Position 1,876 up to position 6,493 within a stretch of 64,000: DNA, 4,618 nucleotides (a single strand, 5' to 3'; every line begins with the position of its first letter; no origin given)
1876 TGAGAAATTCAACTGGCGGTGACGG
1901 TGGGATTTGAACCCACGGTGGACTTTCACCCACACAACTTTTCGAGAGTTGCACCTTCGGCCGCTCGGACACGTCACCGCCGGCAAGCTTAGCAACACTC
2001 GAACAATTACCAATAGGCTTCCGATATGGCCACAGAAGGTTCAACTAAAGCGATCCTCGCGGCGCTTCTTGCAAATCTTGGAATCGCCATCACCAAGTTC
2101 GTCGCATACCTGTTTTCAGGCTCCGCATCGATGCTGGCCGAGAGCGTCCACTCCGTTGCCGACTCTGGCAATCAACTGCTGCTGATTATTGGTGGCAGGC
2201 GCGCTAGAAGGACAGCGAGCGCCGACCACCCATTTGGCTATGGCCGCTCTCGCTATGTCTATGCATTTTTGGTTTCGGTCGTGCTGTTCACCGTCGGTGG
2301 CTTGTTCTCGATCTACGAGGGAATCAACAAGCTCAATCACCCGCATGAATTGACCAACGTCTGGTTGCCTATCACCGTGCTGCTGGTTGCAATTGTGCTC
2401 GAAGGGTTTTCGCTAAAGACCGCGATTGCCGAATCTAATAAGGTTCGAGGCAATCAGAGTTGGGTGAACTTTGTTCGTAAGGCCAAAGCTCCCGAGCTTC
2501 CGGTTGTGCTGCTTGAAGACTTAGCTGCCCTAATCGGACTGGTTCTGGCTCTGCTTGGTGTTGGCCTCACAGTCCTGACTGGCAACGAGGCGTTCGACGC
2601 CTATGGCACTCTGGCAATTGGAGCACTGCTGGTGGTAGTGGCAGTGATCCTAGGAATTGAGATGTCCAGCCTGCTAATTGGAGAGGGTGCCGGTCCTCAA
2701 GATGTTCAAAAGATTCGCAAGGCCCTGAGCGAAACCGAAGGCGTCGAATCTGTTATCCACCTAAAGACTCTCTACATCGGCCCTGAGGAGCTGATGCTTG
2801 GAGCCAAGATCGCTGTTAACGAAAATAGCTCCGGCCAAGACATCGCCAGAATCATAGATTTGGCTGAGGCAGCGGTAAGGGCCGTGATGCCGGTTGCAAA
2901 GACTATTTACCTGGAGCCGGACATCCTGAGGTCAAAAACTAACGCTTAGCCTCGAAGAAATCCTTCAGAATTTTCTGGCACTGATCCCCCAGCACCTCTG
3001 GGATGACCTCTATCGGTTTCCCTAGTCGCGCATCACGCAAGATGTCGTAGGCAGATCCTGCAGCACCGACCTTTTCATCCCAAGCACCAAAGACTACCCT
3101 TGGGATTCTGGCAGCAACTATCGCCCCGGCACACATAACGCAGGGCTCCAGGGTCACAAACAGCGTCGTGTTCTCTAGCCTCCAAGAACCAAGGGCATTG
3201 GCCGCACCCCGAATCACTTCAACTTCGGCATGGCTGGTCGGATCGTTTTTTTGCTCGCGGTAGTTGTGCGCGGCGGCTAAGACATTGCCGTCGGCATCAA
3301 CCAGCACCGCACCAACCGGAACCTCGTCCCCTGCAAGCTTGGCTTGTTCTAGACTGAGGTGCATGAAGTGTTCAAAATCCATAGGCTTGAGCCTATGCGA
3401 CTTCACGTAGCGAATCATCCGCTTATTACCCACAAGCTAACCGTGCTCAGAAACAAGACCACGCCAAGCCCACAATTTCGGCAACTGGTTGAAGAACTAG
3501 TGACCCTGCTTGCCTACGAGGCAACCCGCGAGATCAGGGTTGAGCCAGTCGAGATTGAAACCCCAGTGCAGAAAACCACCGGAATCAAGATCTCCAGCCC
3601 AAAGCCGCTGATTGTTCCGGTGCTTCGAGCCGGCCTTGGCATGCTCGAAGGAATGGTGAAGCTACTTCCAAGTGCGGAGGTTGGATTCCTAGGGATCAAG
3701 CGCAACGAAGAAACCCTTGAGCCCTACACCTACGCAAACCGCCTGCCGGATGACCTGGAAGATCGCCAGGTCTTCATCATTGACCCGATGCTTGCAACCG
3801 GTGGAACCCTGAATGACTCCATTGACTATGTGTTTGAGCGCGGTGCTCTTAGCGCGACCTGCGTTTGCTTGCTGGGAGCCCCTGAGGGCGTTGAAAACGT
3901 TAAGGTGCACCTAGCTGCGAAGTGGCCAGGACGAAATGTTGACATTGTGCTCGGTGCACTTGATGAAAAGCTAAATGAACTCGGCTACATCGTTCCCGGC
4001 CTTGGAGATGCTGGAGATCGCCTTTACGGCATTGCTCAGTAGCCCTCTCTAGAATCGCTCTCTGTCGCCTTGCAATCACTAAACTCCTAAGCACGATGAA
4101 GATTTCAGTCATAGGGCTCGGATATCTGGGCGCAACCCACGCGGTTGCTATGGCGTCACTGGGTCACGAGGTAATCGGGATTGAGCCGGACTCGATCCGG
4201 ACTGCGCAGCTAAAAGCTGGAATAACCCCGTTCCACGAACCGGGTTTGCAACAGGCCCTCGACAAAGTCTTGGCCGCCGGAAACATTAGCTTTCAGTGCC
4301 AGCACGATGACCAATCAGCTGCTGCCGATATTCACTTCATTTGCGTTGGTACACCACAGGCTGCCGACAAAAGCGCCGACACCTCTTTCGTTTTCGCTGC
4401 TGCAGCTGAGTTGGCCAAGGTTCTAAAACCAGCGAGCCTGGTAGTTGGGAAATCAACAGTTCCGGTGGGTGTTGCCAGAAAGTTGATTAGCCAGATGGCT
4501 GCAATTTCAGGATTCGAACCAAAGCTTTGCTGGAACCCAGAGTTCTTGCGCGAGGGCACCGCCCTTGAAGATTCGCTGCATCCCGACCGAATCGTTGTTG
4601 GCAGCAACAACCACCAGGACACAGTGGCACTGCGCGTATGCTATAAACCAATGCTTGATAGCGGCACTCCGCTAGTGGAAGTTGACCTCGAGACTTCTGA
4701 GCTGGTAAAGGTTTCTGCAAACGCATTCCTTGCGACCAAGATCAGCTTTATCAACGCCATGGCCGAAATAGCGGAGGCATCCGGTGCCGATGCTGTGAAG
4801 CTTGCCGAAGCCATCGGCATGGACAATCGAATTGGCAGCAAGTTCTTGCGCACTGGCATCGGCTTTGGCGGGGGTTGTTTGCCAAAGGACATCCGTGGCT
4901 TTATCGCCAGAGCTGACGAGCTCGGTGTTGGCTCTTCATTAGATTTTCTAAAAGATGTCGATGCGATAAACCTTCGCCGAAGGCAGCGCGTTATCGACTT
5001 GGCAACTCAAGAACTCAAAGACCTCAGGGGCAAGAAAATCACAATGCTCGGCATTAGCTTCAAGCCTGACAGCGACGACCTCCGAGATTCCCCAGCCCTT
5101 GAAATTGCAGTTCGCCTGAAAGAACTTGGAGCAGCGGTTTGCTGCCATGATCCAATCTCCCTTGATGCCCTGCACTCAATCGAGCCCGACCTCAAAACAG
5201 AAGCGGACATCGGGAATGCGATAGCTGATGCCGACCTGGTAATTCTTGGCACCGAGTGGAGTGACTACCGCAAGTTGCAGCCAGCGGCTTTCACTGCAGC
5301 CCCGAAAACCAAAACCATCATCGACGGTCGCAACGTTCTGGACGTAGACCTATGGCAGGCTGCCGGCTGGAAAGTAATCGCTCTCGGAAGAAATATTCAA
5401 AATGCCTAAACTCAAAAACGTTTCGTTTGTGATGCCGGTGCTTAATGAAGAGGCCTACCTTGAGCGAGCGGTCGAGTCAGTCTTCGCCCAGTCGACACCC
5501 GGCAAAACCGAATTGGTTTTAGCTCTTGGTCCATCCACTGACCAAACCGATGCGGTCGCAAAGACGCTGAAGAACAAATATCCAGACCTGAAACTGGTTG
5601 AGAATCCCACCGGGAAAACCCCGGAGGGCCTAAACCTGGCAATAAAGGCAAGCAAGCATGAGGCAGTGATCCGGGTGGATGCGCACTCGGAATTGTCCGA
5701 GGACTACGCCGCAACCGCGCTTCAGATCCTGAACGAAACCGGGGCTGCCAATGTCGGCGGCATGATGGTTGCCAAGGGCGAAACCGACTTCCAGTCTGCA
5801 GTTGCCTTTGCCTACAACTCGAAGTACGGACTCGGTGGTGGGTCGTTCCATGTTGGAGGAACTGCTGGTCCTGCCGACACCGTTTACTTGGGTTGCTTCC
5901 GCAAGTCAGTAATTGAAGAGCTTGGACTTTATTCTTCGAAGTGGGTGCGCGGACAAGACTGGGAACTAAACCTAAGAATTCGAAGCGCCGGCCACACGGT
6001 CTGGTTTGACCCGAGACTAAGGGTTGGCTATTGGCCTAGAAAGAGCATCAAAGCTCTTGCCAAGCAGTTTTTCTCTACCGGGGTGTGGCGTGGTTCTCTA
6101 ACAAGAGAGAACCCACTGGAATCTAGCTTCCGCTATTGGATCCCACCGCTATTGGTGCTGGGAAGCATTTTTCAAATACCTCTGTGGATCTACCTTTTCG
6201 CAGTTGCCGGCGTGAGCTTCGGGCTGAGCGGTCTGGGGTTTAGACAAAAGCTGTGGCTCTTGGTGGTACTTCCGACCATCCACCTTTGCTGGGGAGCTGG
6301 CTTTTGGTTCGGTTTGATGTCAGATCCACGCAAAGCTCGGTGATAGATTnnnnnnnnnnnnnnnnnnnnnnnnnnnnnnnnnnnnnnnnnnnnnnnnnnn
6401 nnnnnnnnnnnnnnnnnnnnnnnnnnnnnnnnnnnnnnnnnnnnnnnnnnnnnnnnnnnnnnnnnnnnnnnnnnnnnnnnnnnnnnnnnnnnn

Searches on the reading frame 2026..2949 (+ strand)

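Call 24: search_protein_families(library=pfam, proteins=[window:2026-2949:+], max_evalue=0.001)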
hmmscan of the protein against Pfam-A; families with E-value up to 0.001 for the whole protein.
window:2026-2949:+ (307 aa): 2 families
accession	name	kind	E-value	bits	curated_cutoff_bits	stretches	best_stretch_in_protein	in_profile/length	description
PF01545.26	Cation_efflux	-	9.3e-40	137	26.6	1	11-217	2-197/198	Cation efflux family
PF16916.11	ZT_dimer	-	2.9e-07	30.8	26.7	1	225-298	4-77/78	Dimerisation domain of Zinc Transporter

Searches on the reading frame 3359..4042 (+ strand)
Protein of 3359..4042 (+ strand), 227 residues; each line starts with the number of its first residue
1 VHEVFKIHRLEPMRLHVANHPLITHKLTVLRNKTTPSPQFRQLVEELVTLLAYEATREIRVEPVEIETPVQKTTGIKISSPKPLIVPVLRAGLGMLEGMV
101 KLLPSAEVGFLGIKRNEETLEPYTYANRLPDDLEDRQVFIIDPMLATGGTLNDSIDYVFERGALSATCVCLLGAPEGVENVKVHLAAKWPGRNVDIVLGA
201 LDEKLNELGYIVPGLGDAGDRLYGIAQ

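Call 24: search_protein_families(library=pfam, proteins=[window:3359-4042:+], max_evalue=0.001)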
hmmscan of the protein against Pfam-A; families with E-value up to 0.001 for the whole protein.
window:3359-4042:+ (227 aa): 2 families
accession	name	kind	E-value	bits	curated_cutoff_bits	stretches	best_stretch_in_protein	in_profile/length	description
PF14681.12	UPRTase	-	4.1e-64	216.3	27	1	18-224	2-205/206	Uracil phosphoribosyltransferase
PF00156.33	Pribosyltran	-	4.7e-11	42.7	26.3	1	83-181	31-133/158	Phosphoribosyl transferase domain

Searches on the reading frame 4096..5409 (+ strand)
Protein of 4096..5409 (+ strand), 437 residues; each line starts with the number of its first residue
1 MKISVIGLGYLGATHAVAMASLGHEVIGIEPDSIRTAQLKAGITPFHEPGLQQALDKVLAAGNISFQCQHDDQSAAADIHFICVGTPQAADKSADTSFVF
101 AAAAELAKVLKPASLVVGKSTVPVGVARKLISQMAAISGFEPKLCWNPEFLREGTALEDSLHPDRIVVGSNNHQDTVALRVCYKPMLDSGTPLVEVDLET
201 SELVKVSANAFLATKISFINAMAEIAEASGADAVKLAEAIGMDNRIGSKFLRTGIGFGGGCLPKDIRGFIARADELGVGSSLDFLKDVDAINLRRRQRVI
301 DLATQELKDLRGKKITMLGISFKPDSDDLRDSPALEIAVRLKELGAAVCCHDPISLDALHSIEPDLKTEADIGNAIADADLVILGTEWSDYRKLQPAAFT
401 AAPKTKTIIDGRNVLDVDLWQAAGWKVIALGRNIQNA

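Call 24: search_protein_families(library=pfam, proteins=[window:4096-5409:+], max_evalue=0.001)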
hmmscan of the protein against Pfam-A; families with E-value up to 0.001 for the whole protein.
window:4096-5409:+ (437 aa): 5 families
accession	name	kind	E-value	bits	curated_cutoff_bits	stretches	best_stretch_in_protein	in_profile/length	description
PF03721.20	UDPG_MGDP_dh_N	-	8.9e-52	175.8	27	1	1-176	1-181/187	UDP-glucose/GDP-mannose dehydrogenase family, NAD binding domain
PF00984.24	UDPG_MGDP_dh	-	4.3e-29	100.9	25.4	1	199-292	1-92/94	UDP-glucose/GDP-mannose dehydrogenase family, central domain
PF03720.21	UDPG_MGDP_dh_C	-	2.8e-24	85.9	30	1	317-416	2-102/103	UDP-glucose/GDP-mannose dehydrogenase family, UDP binding domain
PF03807.23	F420_oxidored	-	3e-06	28.2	21.6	0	2-85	1-68/94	NADP oxidoreductase coenzyme F420-dependent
PF03446.21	NAD_binding_2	-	0.00019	21.9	21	0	2-136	1-109/161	NAD binding domain of 6-phosphogluconate dehydrogenase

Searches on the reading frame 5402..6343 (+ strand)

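Call 24: search_protein_families(library=pfam, proteins=[window:5402-6343:+], max_evalue=0.001)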
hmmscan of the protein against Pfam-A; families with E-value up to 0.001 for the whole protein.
window:5402-6343:+ (313 aa): 2 families
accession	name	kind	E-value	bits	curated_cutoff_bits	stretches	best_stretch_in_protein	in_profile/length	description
PF00535.33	Glycos_transf_2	-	1.4e-19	71.1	23.3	1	8-131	1-124/168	Glycosyl transferase family 2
PF13641.12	Glyco_tranf_2_3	-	4.1e-14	53.6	27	1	7-222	3-223/230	Glycosyltransferase like family 2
